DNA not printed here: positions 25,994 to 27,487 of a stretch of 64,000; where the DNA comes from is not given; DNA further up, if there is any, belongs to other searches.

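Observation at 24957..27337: Unclassified protein plus minimal NB-ARC-like NTPase fused to an Mrr nuclease: candidate undescribed two-gene conflict/defence module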

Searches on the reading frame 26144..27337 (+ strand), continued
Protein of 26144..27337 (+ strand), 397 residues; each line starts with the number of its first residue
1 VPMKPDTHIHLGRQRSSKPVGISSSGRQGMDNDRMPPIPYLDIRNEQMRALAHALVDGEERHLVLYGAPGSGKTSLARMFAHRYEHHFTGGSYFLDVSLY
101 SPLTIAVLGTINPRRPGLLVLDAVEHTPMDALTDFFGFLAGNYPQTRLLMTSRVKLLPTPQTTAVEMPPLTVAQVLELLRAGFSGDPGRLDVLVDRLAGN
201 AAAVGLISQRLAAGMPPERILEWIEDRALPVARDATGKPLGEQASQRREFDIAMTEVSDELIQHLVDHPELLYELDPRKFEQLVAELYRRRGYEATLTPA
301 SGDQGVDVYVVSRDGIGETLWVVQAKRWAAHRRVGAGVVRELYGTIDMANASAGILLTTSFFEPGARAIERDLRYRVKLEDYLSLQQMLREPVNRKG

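Call 24: find_encoding_contigs(protein=P0028, flank=5000, max_places=1)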
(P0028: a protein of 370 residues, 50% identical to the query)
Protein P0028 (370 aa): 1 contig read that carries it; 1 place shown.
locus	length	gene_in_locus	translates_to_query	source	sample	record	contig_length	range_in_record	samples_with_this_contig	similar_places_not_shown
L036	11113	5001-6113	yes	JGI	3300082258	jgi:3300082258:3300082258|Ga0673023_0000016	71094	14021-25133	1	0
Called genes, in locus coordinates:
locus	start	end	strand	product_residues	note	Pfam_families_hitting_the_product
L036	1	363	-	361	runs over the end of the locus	PF00817:IMS, PF21999:IMS_HHH_1, PF11799:IMS_C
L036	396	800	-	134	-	-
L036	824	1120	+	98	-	-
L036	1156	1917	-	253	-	PF02683:DsbD_TM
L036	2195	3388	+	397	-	PF00108:Thiolase_N, PF00109:ketoacyl-synt (faint), PF02803:Thiolase_C, PF22691:Thiolase_C_1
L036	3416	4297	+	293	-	PF00106:adh_short, PF08659:KR, PF13561:adh_short_C2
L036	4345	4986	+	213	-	PF01209:Ubie_methyltran, PF13489:Methyltransf_23, PF13847:Methyltransf_31, PF08241:Methyltransf_11, PF08242:Methyltransf_12, PF13649:Methyltransf_25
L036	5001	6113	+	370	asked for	PF04471:Mrr_cat, PF22722:NA-iREase1 (weak)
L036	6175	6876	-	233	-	PF13462:Thioredoxin_4, PF01323:DSBA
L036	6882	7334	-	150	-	PF07884:VKOR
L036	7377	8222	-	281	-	PF00561:Abhydrolase_1, PF12146:Hydrolase_4, PF12697:Abhydrolase_6, PF06821:Ser_hydrolase (faint)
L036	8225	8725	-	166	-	PF00578:AhpC-TSA, PF08534:Redoxin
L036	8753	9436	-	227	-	PF00160:Pro_isomerase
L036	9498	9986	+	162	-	PF13847:Methyltransf_31, PF08241:Methyltransf_11, PF13649:Methyltransf_25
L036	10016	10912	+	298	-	PF00781:DAGK_cat, PF19279:YegS_C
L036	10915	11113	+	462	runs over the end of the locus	PF08245:Mur_ligase_M, PF08353:MurT_C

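Call 25: find_encoding_contigs(protein=P0030, flank=5000, max_places=1)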
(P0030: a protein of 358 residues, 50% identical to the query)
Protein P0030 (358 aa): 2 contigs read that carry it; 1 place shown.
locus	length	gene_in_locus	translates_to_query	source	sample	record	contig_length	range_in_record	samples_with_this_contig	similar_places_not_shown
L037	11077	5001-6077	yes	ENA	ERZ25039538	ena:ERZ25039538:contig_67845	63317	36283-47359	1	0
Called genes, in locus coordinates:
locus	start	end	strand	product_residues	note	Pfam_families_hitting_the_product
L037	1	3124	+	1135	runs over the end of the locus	PF02384:N6_Mtase, PF20473:MmeI_Mtase (weak), PF07669:Eco57I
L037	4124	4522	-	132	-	-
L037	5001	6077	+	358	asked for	PF01637:ATPase_2 (weak), PF13191:AAA_16 (weak), PF04471:Mrr_cat, PF22722:NA-iREase1 (weak)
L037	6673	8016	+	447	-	-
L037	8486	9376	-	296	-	PF00899:ThiF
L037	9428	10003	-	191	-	-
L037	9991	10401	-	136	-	-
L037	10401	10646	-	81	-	-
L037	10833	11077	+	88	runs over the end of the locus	-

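Call 31: search_solved_structures(query=A3, max_evalue=1, show_alignments=2)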
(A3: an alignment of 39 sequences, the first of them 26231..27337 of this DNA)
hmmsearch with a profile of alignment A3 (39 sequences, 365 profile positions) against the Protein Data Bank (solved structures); distinct sequences matched with E-value up to 1: 447 (the best 60 are shown).
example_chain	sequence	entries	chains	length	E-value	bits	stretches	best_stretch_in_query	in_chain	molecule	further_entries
5vc7_A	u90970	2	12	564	1.8e-09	40.1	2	31-99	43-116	VCP-like ATPase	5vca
5g4f_A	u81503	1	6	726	2.2e-09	39.8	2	31-99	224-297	VCP-LIKE ATPASE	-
5g4g_A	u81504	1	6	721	2.4e-09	39.7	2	31-99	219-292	VCP-LIKE ATPASE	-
9m4n_A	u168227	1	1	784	1.7e-08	36.9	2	32-99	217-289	Cell division control protein 48 homolog A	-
9m3v_A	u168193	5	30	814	1.8e-08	36.8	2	32-99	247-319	Cell division control protein 48 homolog A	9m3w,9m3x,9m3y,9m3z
6chs_H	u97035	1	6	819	3.2e-08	36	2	30-100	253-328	Putative cell division control protein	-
6oaa_B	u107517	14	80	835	6.2e-08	35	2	30-99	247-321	Cell division control protein 48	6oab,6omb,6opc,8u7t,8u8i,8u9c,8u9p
8dar_A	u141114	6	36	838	6.3e-08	35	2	30-99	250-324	Cell division control protein 48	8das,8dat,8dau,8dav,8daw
6oa9_A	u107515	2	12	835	2.2e-07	33.3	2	30-99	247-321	Cell division control protein 48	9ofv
7wub_C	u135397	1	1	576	2.6e-07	33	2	29-98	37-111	Transitional endoplasmic reticulum ATPase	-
7wub_D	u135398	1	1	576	2.6e-07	33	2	29-98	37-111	Transitional endoplasmic reticulum ATPase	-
6mck_A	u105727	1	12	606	2.9e-07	32.8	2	29-98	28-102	Transitional endoplasmic reticulum ATPase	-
7rlj_A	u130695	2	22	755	5.7e-07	31.9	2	29-98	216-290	Transitional endoplasmic reticulum ATPase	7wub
8yka_A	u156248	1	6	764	5.9e-07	31.8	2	29-98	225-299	Transitional endoplasmic reticulum ATPase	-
5c18_A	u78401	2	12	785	6.1e-07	31.8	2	29-98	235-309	Transitional endoplasmic reticulum ATPase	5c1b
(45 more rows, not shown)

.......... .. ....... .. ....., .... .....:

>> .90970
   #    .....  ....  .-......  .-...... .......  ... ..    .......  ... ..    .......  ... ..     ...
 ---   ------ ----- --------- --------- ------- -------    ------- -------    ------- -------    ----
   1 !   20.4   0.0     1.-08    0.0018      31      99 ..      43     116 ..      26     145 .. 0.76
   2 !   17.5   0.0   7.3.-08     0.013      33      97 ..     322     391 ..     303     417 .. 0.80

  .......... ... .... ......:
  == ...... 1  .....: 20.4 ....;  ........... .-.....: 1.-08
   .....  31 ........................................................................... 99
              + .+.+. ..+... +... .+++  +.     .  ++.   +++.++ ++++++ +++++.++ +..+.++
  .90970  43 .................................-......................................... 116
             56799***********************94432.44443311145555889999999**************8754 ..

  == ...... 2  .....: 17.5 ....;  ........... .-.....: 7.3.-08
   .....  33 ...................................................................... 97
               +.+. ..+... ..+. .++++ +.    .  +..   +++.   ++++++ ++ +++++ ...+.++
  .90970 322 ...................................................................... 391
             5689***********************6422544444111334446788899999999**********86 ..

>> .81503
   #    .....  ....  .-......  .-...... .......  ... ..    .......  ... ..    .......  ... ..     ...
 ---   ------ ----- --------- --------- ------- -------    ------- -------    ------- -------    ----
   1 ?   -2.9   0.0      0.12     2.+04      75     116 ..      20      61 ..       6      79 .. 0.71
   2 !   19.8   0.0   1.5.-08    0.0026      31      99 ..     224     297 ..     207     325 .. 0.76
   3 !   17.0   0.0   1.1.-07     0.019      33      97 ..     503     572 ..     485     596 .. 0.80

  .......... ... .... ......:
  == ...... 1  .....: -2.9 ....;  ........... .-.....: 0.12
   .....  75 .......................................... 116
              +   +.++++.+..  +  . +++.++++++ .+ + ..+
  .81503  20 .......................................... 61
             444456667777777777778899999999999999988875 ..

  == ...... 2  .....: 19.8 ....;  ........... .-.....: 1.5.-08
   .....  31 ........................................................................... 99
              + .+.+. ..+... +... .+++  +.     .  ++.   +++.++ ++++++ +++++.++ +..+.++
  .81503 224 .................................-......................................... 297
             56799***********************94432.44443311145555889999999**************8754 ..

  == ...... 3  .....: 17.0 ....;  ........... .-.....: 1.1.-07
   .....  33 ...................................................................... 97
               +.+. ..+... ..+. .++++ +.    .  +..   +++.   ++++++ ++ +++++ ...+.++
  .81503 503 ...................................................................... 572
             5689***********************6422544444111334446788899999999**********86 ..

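Call 42: predict_structure(alignment_id=A3)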
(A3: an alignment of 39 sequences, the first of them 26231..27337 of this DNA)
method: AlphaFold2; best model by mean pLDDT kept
length: 368 residues; sequences in the alignment: 39
mean_pLDDT: 74.3   pTM: 0.58
mean pLDDT of the five models: 74.3, 73.0, 71.7, 71.6, 69.3
residues with pLDDT >= 90: 78; 70-90: 168; 50-70: 66; < 50: 56
segments of 3 or more residues with pLDDT < 50: 1-10, 208-210, 212-214, 217-226, 272-276, 300-322
pLDDT, mean of each block of 10 residues (from residue 1): 40 78 95 91 90 97 84 70 95 88 88 96 89 89 85 87 77 75 81 75 50 49 52 80 72 84 76 55 68 66 40 33 64 68 71 83 71
secondary structure, 60 per line:
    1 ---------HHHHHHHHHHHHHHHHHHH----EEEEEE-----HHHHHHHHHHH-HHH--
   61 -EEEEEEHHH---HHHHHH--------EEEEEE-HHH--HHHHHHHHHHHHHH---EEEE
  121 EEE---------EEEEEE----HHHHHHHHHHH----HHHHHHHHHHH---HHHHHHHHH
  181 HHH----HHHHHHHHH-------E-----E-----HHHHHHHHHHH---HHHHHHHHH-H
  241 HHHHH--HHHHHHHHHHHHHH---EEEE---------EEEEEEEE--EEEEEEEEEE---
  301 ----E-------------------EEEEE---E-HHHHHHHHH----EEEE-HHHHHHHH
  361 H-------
elements in order: H10-28 E33-38 H44-54 E62-67 H74-79 E88-93 H100-113 E117-123 E133-138 H143-153 H158-168 H172-183 H188-196 H216-226 H230-238 H240-245 H248-261 E265-268 E278-285 E288-297 E325-329 H335-343 E348-351 H353-361

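Call 46: fold_search(model_id=the predicted structure, library=pdb)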
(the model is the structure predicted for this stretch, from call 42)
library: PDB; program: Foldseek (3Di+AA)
matches with E <= 10: 1602; with E <= 0.001: 429
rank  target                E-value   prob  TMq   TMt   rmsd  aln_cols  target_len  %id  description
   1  3pvs_B                6.1e-08  1.00  0.33  0.30  12.8       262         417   15  Structure and biochemical activities of Escherichia coli MgsA (released 2011-02-02)
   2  3pvs_D                6.4e-08  1.00  0.33  0.29  13.5       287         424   17  Structure and biochemical activities of Escherichia coli MgsA (released 2011-02-02)
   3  8uii_C                2.1e-07  1.00  0.30  0.33  12.4       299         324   17  Cryo-EM map of human clamp-clamp loader ATAD5-RFC-closed PCNA complex in intermediate state 1 (released 2024-05-29)
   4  8umt_D                2.2e-07  1.00  0.36  0.40   9.9       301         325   16  Atomic model of the human CTF18-RFC-PCNA binary complex in the three-subunit binding state (state 2) (released 2024-05-08)
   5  8dr0_C                2.4e-07  1.00  0.33  0.36  11.6       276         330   15  Closed state of RFC:PCNA bound to a 3' ss/dsDNA junction (released 2022-08-24)
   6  8uh7_E                3.0e-07  1.00  0.31  0.36  11.4       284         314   14  Structure of T4 Bacteriophage clamp loader bound to the T4 clamp, primer-template DNA, and ATP analog (released 2023-12-13)
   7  3pvs_C                3.6e-07  1.00  0.31  0.28  13.1       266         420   16  Structure and biochemical activities of Escherichia coli MgsA (released 2011-02-02)
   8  8s0e_G                3.8e-07  1.00  0.35  0.38  13.2       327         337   14  H. sapiens OCCM bound to double stranded DNA (released 2024-10-02)
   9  8ub4_E                4.0e-07  1.00  0.32  0.24  14.7       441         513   13  Cdc48-Shp1 unfolding native substrate, consensus structure (released 2024-11-06)
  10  8giy_D                5.8e-07  1.00  0.34  0.34   9.9       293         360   16  E. coli clamp loader with closed clamp (released 2024-03-27)
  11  1iqp_A                6.9e-07  1.00  0.36  0.40  10.2       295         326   15  Crystal Structure of the Clamp Loader Small Subunit from Pyrococcus furiosus (released 2001-09-19)
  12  1xxh_B                6.9e-07  1.00  0.34  0.34  11.9       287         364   16  ATPgS Bound E. Coli Clamp Loader Complex (released 2004-12-07)
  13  8dr4_C                7.3e-07  1.00  0.33  0.36  11.8       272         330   15  Open state of RFC:PCNA bound to a 3' ss/dsDNA junction (DNA2) without NTD (released 2022-08-17)
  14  1sxj_D                7.3e-07  1.00  0.33  0.36   9.9       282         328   15  Crystal Structure of the Eukaryotic Clamp Loader (Replication Factor C, RFC) Bound to the DNA Sliding Clamp (Prolifera (released 2004-06-22)
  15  8vam_B                8.2e-07  1.00  0.35  0.34  10.0       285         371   16  Structure of the E. coli clamp loader bound to the beta clamp in a Semi-Open conformation (released 2024-03-27)
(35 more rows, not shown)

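Call 55: list_cluster_members(proteins=[window:26378-27337:+, P0054, P0002, P0036])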
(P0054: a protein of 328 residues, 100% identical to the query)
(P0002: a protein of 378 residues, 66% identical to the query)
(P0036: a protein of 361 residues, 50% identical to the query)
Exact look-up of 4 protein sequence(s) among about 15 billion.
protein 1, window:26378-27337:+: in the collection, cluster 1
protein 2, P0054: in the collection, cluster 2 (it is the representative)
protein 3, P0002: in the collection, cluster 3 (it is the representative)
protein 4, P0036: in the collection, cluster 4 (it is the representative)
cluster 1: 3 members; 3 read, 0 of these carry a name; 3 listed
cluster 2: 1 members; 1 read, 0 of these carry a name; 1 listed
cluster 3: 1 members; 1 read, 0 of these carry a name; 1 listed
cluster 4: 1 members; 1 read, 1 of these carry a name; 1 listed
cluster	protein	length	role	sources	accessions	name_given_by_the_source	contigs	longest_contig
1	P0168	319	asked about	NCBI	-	-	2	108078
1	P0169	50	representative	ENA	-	-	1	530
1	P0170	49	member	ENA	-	-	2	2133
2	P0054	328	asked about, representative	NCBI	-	-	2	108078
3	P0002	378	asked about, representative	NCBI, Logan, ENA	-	-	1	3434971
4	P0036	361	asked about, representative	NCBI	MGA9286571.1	MAG: restriction endonuclease [Solirubrobacteraceae bacterium]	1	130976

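Call 67: search_dna_similar(query=window:26231-27337:+, collection=plasmids, mode=protein, max_evalue=0.00001, max_rows=25)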
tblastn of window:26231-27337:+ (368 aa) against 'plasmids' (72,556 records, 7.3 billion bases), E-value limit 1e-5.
Records with a match: 379; places in all: 386; records where one place covers at least 80% of the query: 2.
Best place of each record, by identity: <60% 379.
By first word of the organism name: Bacillus 99; Citrobacter 58; Priestia 53; Providencia 35; Klebsiella 19; Cereibacter 7; Bradyrhizobium 6; Streptomyces 6; Moellerella 6; Clostridium 5; and 43 more.
By predicted mobility (MOB-suite, as given by PLSDB): conjugative 172; mobilizable 112; non-mobilizable 95.
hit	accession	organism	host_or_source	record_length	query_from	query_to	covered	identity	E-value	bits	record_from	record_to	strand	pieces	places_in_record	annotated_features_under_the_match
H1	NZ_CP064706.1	Bradyrhizobium sp. 155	Acmispon strigosus,cell culture,root ...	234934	6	361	97%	30.5%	9e-37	148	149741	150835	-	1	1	restriction endonuclease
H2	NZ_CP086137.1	Bradyrhizobium barranii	Glycine max cv. AC Orford,Cell ...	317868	6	361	97%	29.9%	1e-35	145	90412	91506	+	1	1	restriction endonuclease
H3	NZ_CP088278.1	Bradyrhizobium barranii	Glycine max cv. AC Glengarry,cell ...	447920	89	361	74%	30.8%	2e-29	127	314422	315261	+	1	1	restriction endonuclease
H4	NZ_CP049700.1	Bradyrhizobium barranii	Glycine max cv. AC Glengarry,cell ...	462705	89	361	74%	30.8%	2e-29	127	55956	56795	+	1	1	restriction endonuclease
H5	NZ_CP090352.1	Methylobacterium oryzae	single cell,soil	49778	147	337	52%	32.1%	1e-10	71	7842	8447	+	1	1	restriction endonuclease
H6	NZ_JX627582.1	Methylobacterium oryzae CBMB20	-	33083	147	337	52%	32.1%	2e-10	70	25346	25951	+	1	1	restriction endonuclease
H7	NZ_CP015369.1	Methylobacterium phyllosphaerae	cell culture,leaf tissues of rice in ...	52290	147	337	52%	32.1%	2e-10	70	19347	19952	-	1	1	restriction endonuclease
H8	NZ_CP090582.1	Methylobacterium radiotolerans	Pure isolate,Urban soil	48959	147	337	52%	32.1%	2e-10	70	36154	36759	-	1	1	restriction endonuclease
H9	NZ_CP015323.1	Priestia filamentosa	plant,Cell culture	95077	223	362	38%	42.1%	6e-30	128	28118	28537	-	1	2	restriction endonuclease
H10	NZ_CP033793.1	Bacillus sp. FDAARGOS_527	Homo sapiens,Broviac blood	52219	223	362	38%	41.4%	2e-29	127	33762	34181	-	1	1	restriction endonuclease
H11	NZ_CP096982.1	Clostridium felsineum DSM 794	whole organism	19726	165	343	49%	31.4%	2e-8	64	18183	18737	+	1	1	restriction endonuclease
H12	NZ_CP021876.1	Enterococcus wangshanyuanii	cell culture,fecal sample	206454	114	345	63%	24.0%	5e-8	62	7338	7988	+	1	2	none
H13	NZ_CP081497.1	Streptomyces sp. BHT-5-2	whole organism,plant soil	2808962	218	342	34%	41.6%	2e-13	79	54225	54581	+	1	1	none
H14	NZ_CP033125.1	Acinetobacter wuhouensis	Culture,Sewage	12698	223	362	38%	35.0%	6e-20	99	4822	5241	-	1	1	restriction endonuclease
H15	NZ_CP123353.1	Agrobacterium pusense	laboratory contaminant from a culture ...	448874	220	343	34%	38.9%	1e-10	71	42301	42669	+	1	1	restriction endonuclease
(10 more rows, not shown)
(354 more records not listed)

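Call 69: get_annotated_region(hit=H1, flank=7000)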
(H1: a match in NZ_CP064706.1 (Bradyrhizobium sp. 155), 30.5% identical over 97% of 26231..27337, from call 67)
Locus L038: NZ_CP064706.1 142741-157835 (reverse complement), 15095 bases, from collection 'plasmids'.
description: Bradyrhizobium sp. 155 plasmid p155_2, complete sequence
organism: Bradyrhizobium sp. 155 (NCBI taxid 2782629)
taxonomy: Bacteria; Pseudomonadota; Alphaproteobacteria; Hyphomicrobiales; Nitrobacteraceae; Bradyrhizobium; Bradyrhizobium sp. 155
host: -; source: Acmispon strigosus,cell culture,root nodule; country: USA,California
typing (MOB-suite, as given by PLSDB): conjugative; replicon rep_cluster_506; relaxase MOBP,MOBP; mating-pair formation MPF_T
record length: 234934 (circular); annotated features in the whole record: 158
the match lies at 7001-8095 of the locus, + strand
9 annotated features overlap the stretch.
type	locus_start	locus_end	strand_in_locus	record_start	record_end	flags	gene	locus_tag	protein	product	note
CDS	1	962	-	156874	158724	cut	-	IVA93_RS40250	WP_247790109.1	DUF87 domain-containing protein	-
CDS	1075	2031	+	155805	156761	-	-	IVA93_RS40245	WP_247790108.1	hypothetical protein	-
CDS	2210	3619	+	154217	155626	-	-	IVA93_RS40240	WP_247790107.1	DUF2130 domain-containing protein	-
CDS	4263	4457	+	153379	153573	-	-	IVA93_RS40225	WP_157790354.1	hypothetical protein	-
CDS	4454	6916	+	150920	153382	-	-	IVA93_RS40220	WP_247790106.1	AAA family ATPase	GO:0006302 - double-strand break repair [Evidence IEA]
CDS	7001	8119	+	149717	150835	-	-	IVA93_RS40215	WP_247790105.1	restriction endonuclease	GO:0009307 - DNA restriction-modification system [Evidence IEA]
CDS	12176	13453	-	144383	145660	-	-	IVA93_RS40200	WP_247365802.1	glycosyltransferase family 4 protein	-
CDS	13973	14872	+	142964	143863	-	-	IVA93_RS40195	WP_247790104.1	hypothetical protein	-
CDS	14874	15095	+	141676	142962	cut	-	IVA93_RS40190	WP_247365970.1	glycosyltransferase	-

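Call 70: get_annotated_region(hit=H2, flank=7000)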
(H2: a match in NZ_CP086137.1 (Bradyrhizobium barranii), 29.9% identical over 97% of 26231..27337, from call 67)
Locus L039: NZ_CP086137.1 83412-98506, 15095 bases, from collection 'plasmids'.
description: Bradyrhizobium barranii subsp. barranii strain 144S4 plasmid pBb144S4a, complete sequence
organism: Bradyrhizobium barranii (NCBI taxid 2823807)
taxonomy: Bacteria; Pseudomonadota; Alphaproteobacteria; Hyphomicrobiales; Nitrobacteraceae; Bradyrhizobium; Bradyrhizobium barranii
host: -; source: Glycine max cv. AC Orford,Cell Culture,Root nodule from soybean plant inoculated with root zone soil from ...; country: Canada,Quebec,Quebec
typing (MOB-suite, as given by PLSDB): mobilizable; replicon rep_cluster_506; relaxase MOBP,MOBQ
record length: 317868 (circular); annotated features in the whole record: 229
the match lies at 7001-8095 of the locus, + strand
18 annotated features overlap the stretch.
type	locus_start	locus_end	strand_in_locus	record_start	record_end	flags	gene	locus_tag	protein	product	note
CDS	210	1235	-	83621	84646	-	-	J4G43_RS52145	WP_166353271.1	IS110 family transposase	-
CDS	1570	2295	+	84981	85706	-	-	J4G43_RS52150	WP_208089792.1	hypothetical protein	-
CDS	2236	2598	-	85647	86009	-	-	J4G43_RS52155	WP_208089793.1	helix-turn-helix transcriptional regulator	-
CDS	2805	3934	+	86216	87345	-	-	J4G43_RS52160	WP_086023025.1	IS3-like element ISRj2 family transposase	GO:0006313 - DNA transposition [Evidence IEA]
CDS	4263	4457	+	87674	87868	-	-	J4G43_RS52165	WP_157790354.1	hypothetical protein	-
CDS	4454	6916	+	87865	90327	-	-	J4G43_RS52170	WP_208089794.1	AAA family ATPase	GO:0006302 - double-strand break repair [Evidence IEA]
CDS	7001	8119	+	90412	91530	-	-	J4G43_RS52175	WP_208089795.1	restriction endonuclease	GO:0009307 - DNA restriction-modification system [Evidence IEA]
CDS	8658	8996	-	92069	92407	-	-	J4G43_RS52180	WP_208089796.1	type II toxin-antitoxin system PemK/MazF family toxin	-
CDS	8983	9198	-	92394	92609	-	-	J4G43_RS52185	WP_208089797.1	type II toxin-antitoxin system PrlF family antitoxin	GO:0001558 - regulation of cell growth [Evidence IEA]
CDS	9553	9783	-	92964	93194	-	-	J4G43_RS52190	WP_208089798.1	hypothetical protein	-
CDS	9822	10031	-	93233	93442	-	-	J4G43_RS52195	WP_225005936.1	hypothetical protein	-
CDS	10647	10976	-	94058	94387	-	-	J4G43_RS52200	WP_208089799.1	helix-turn-helix transcriptional regulator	-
CDS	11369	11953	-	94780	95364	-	-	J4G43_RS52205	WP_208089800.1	hypothetical protein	-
CDS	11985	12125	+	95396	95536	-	-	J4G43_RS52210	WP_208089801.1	hypothetical protein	-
CDS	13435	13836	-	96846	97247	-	-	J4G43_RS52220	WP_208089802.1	hypothetical protein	-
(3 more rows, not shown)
